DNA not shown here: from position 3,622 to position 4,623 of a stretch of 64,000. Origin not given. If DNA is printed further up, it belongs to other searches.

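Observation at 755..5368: Restriction island: Type IIG RM enzyme, a translationally coupled unknown membrane-anchored protein, and an Mrr-like Type IV endonuclease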

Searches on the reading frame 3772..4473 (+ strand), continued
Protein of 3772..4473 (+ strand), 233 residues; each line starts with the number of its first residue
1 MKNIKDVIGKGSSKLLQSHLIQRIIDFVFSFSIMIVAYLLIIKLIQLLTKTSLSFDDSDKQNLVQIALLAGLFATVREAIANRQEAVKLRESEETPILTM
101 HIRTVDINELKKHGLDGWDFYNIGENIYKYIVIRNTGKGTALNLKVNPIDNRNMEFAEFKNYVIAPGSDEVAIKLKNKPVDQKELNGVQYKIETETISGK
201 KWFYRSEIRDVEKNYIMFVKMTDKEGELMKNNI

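Call 33: find_encoding_contigs(protein=P0126, flank=8000, max_places=2)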
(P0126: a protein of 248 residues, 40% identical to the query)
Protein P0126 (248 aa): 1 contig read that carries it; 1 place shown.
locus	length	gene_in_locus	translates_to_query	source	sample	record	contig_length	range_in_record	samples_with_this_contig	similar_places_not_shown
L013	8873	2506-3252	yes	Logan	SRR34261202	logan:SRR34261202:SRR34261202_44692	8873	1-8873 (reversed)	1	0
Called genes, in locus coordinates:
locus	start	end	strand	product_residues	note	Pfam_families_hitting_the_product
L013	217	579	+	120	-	-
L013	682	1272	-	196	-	PF00293:NUDIX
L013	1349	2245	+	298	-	-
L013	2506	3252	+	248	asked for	-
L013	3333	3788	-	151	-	PF00293:NUDIX, PF14815:NUDIX_4 (weak)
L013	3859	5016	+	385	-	PF07907:YibE_F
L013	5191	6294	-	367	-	-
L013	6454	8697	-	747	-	PF03477:ATP-cone, PF00317:Ribonuc_red_lgN, PF02867:Ribonuc_red_lgC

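Call 38: find_encoding_contigs(protein=P0167, flank=7000, max_places=2)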
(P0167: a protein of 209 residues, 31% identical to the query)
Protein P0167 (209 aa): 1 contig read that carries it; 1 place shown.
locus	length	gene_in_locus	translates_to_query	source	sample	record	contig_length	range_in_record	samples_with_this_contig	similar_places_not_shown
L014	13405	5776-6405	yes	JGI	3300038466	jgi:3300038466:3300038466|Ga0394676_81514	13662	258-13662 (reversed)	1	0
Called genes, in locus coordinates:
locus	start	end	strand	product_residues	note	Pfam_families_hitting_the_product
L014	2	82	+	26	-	?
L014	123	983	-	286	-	PF00483:NTP_transferase, PF12804:NTP_transf_3 (faint)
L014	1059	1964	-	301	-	PF00535:Glycos_transf_2, PF10111:Glyco_tranf_2_2 (faint), PF13641:Glyco_tranf_2_3, PF13712:Glyco_tranf_2_5 (weak), PF13632:Glyco_trans_2_3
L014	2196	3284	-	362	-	PF00535:Glycos_transf_2, PF13641:Glyco_tranf_2_3, PF13506:Glyco_transf_21 (weak), PF13632:Glyco_trans_2_3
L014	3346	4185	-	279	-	PF02899:Phage_int_SAM_1 (weak), PF13495:Phage_int_SAM_4, PF00589:Phage_integrase, PF22823:MrpR_C_cat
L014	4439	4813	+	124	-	-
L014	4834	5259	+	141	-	-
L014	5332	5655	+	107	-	-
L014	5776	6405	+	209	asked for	-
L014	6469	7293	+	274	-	PF04383:KilA-N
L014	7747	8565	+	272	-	PF09520:HinfI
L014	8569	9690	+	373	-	PF02086:MethyltransfD12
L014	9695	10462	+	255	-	PF01555:N6_N4_Mtase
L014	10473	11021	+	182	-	-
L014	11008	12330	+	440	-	PF18144:SMODS (weak), PF18134:AGS_C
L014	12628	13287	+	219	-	PF00702:Hydrolase, PF13419:HAD_2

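Call 39: find_encoding_contigs(protein=P0172, flank=7000, max_places=2)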
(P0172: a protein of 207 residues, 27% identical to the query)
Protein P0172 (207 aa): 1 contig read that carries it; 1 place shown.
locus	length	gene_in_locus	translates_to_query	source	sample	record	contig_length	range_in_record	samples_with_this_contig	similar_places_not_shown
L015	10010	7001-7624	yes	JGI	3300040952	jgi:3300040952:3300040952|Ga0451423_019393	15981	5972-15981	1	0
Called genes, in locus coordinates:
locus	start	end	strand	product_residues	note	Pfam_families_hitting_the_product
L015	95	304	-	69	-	-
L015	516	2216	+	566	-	PF04932:Wzy_C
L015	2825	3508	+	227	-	PF20582:UPF0758_N, PF12826:HHH_2, PF14520:HHH_5, PF00633:HHH (weak), PF04002:RadC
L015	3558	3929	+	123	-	PF02604:PhdYeFM_antitox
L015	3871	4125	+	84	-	PF05016:ParE_toxin, PF15781:ParE-like_toxin (weak)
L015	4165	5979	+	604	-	PF13588:HSDR_N_2, PF02384:N6_Mtase, PF20473:MmeI_Mtase, PF01170:UPF0020, PF07669:Eco57I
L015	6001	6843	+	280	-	PF02498:Bro-N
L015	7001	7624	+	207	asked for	-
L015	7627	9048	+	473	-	PF01420:Methylase_S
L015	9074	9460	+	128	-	PF09997:DUF2238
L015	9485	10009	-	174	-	?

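Call 40: find_encoding_contigs(protein=P0158, flank=7000, max_places=2)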
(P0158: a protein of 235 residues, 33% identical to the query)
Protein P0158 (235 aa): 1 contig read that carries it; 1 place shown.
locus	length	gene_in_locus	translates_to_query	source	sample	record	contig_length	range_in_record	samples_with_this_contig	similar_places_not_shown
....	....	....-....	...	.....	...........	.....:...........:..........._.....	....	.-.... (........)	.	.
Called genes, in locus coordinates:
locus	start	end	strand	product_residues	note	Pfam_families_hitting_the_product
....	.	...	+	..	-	?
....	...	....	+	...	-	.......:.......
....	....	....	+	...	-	-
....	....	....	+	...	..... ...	-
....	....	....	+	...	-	-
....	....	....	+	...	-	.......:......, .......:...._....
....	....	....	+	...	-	?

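Call 43: find_related_loci(query=A3, collection=metagenome_contigs, flank=8000)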
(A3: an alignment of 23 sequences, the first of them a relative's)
Query A3 (217 aa) in metagenome_contigs; peptide patterns used: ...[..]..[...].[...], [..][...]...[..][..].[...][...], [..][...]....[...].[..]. (x = any residue, [..] = any of these).
600 stretches matched a pattern (row limit reached: there are more); 29 encode a relative of the query (tblastn E <= 1e-3); 29 distinct loci.
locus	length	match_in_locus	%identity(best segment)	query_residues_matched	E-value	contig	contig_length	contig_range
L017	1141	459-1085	44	25-216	4e-45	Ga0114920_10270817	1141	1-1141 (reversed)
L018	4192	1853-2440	40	16-215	3e-41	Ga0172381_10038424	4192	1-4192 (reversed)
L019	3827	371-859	45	45-217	6e-39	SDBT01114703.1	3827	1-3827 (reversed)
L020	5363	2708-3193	38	54-215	2e-35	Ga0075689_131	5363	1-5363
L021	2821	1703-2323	31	2-214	1e-29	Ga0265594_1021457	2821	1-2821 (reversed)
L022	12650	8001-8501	37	53-217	5e-28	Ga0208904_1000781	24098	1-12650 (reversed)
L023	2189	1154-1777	33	21-217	1e-26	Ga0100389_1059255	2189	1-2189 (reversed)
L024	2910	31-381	42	92-215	5e-25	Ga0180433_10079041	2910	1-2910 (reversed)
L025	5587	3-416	35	83-217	3e-23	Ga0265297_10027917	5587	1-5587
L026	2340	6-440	35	76-217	2e-21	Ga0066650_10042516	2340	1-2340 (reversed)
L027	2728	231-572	35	6-138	6e-21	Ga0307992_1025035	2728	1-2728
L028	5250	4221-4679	31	10-183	9e-18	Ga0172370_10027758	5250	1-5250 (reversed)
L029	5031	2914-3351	29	49-217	1e-14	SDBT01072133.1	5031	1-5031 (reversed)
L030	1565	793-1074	32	49-161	3e-14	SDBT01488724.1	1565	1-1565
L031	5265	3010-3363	31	1-138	2e-13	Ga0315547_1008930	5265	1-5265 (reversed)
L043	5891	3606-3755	40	30-81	6e-6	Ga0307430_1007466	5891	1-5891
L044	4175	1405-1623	29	53-132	9e-6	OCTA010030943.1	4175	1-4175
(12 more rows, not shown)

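Call 44: find_related_loci(query=A3, collection=genome_contigs, flank=8000)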
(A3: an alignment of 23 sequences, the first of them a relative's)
Query A3 (217 aa) in genome_contigs; peptide patterns used: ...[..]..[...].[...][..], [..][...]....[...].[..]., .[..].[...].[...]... (x = any residue, [..] = any of these).
110 stretches matched a pattern; 9 encode a relative of the query (tblastn E <= 1e-3); 9 distinct loci.
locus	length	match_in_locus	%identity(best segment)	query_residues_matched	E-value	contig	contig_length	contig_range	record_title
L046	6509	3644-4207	64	8-217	9e-88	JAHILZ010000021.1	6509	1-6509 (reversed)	MAG: Patescibacteria group bacterium isolate KR13_N2.mb.46 KR13_N2.mb.46_k141_76151, whole genome shotgun sequence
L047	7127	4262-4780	44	45-216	2e-48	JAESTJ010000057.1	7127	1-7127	MAG: Candidatus Paceibacterota bacterium isolate NORP311 CoAssembly_3350632, whole genome shotgun sequence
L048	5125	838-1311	44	61-215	2e-41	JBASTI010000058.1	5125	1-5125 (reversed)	MAG: Candidatus Spechtbacterales bacterium isolate MFD03232_ilm_asm_bin57 k127_62051, whole genome shotgun sequence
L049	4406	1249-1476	43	9-88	2e-18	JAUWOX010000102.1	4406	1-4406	MAG: bacterium isolate CSMAG_2461 CSMAG_2461_k141_1099203_length_4406_cov_5.0000, whole genome shotgun sequence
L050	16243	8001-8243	31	49-153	3e-11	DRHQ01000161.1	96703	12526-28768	MAG TPA_asm: Candidatus Aminicenantes bacterium isolate HyVt-373 HyVt-373_k145_9731, whole genome shotgun sequence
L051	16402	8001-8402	27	49-201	1e-7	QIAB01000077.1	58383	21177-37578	MAG: Acidobacteria bacterium isolate gp1 AA140 14_1009_13_20cm_scaffold_959_e_1645_curated, whole genome shotgun sequenc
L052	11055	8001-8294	25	27-140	4e-7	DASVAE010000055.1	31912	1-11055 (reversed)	MAG TPA_asm: Candidatus Sulfotelmatobacter sp. isolate SMAG_U1943 k141_1090537, whole genome shotgun sequence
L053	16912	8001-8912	25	7-138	1e-6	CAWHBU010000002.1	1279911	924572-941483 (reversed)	MAG: uncultured delta proteobacterium isolate MFD03726.bin.2.155 genome assembly, contig: contig_10498, whole genome sho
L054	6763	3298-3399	47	46-79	2e-6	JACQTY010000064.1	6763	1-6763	MAG: Chloroflexi bacterium isolate NC_groundwater_1423_Ag_S-0.65um_59_50 S_p65_S5_coassembly_k141_905532, whole genome s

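Call 45: find_related_loci(query=A3, collection=viral_contigs, flank=8000)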
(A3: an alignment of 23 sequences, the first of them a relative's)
Query A3 (217 aa) in viral_contigs; peptide patterns used: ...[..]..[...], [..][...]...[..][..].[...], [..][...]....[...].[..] (x = any residue, [..] = any of these).
458 stretches matched a pattern, but none encodes a relative of the query by tblastn (E <= 1e-3).

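Call 47: predict_structure(alignment_id=A2)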
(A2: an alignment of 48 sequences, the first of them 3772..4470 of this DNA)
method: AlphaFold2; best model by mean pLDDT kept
length: 233 residues; sequences in the alignment: 48
mean_pLDDT: 89.4   pTM: 0.76
mean pLDDT of the five models: 89.4, 89.1, 87.1, 87.1, 85.5
residues with pLDDT >= 90: 153; 70-90: 61; 50-70: 16; < 50: 3
segments of 3 or more residues with pLDDT < 50: none
pLDDT, mean of each block of 10 residues (from residue 1): 56 68 86 89 92 86 89 90 94 96 95 90 91 97 95 81 94 93 94 96 97 97 95 66
secondary structure, 60 per line:
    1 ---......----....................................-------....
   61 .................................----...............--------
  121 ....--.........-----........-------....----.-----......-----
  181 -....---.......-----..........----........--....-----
elements in order: H4-9 H14-49 H57-93 E98-106 H107-112 E121-124 E127-135 E141-148 E156-159 E170-175 H182-185 E189-195 E201-210 E215-222 H225-228

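Call 52: fold_search(model_id=the predicted structure, library=pdb)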
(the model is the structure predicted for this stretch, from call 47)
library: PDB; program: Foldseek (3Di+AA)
matches with E <= 10: 350; with E <= 0.001: 0
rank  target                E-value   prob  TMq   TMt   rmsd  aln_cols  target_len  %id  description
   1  9eq7_A                7.0e-03  0.97  0.28  0.33   9.2       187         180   11  Halobacterium salinarum archaellum filament (released 2024-07-17)
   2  9eq7_B                1.5e-02  0.97  0.29  0.35   9.0       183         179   11  Halobacterium salinarum archaellum filament (released 2024-07-17)
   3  9eq7_E                1.6e-02  0.95  0.29  0.35   8.9       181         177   12  Halobacterium salinarum archaellum filament (released 2024-07-17)
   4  9eq7_L                1.6e-02  0.95  0.28  0.34   8.8       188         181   12  Halobacterium salinarum archaellum filament (released 2024-07-17)
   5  9eq7_J                1.6e-02  0.94  0.28  0.34   9.3       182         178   11  Halobacterium salinarum archaellum filament (released 2024-07-17)
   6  3zy7_A                2.9e-02  0.97  0.28  0.50   8.6       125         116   11  Crystal structure of computationally redesigned gamma-adaptin appendage domain forming a symmetric homodimer (released 2011-12-28)
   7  6nav_A                2.9e-02  0.87  0.26  0.37   8.8       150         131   13  Cryo-EM reconstruction of Sulfolobus islandicus LAL14/1 Pilus (released 2019-05-08)
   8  8q30_0                2.9e-02  0.72  0.24  0.31   8.0       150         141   17  Sulfolobus acidocaldarius AAP filament. (released 2024-03-06)
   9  5tfy_A                3.3e-02  0.87  0.28  0.35   8.2       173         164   13  The archaeal flagellum of Methanospirillum hungatei strain JF1. (released 2016-12-07)
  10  9pue_A                6.0e-02  0.90  0.21  0.20   6.0       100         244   12  Structure of Alpha Appendage of AP2 bound to the FxDxF motif derived of CCDC32 (released 2026-04-08)
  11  8fk7_A                6.0e-02  0.87  0.28  0.40   7.6       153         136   10  Structure of the Pyrobaculum calidifontis flagellar-like archaeal type IV pilus (released 2023-06-28)
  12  9ppp_A                6.7e-02  0.84  0.21  0.21   9.8       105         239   12  Structure of Alpha Appendage of AP2 bound to the extended FxDxF motif derived of CCDC32 (released 2026-04-08)
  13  1gyv                  7.9e-02  0.82  0.26  0.45   8.9       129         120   10  Gamma-adaptin appendage domain from clathrin adaptor AP1, L762E mutant (released 2002-08-22)
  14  7ohi_A                8.3e-02  0.75  0.24  0.23   5.9       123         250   11  FCHO1-peptide-AP2 alpha ear complex (released 2022-06-01)
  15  4bcx                  8.8e-02  0.47  0.20  0.33  12.3       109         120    6  gamma 2 adaptin EAR domain crystal structure (released 2013-07-10)
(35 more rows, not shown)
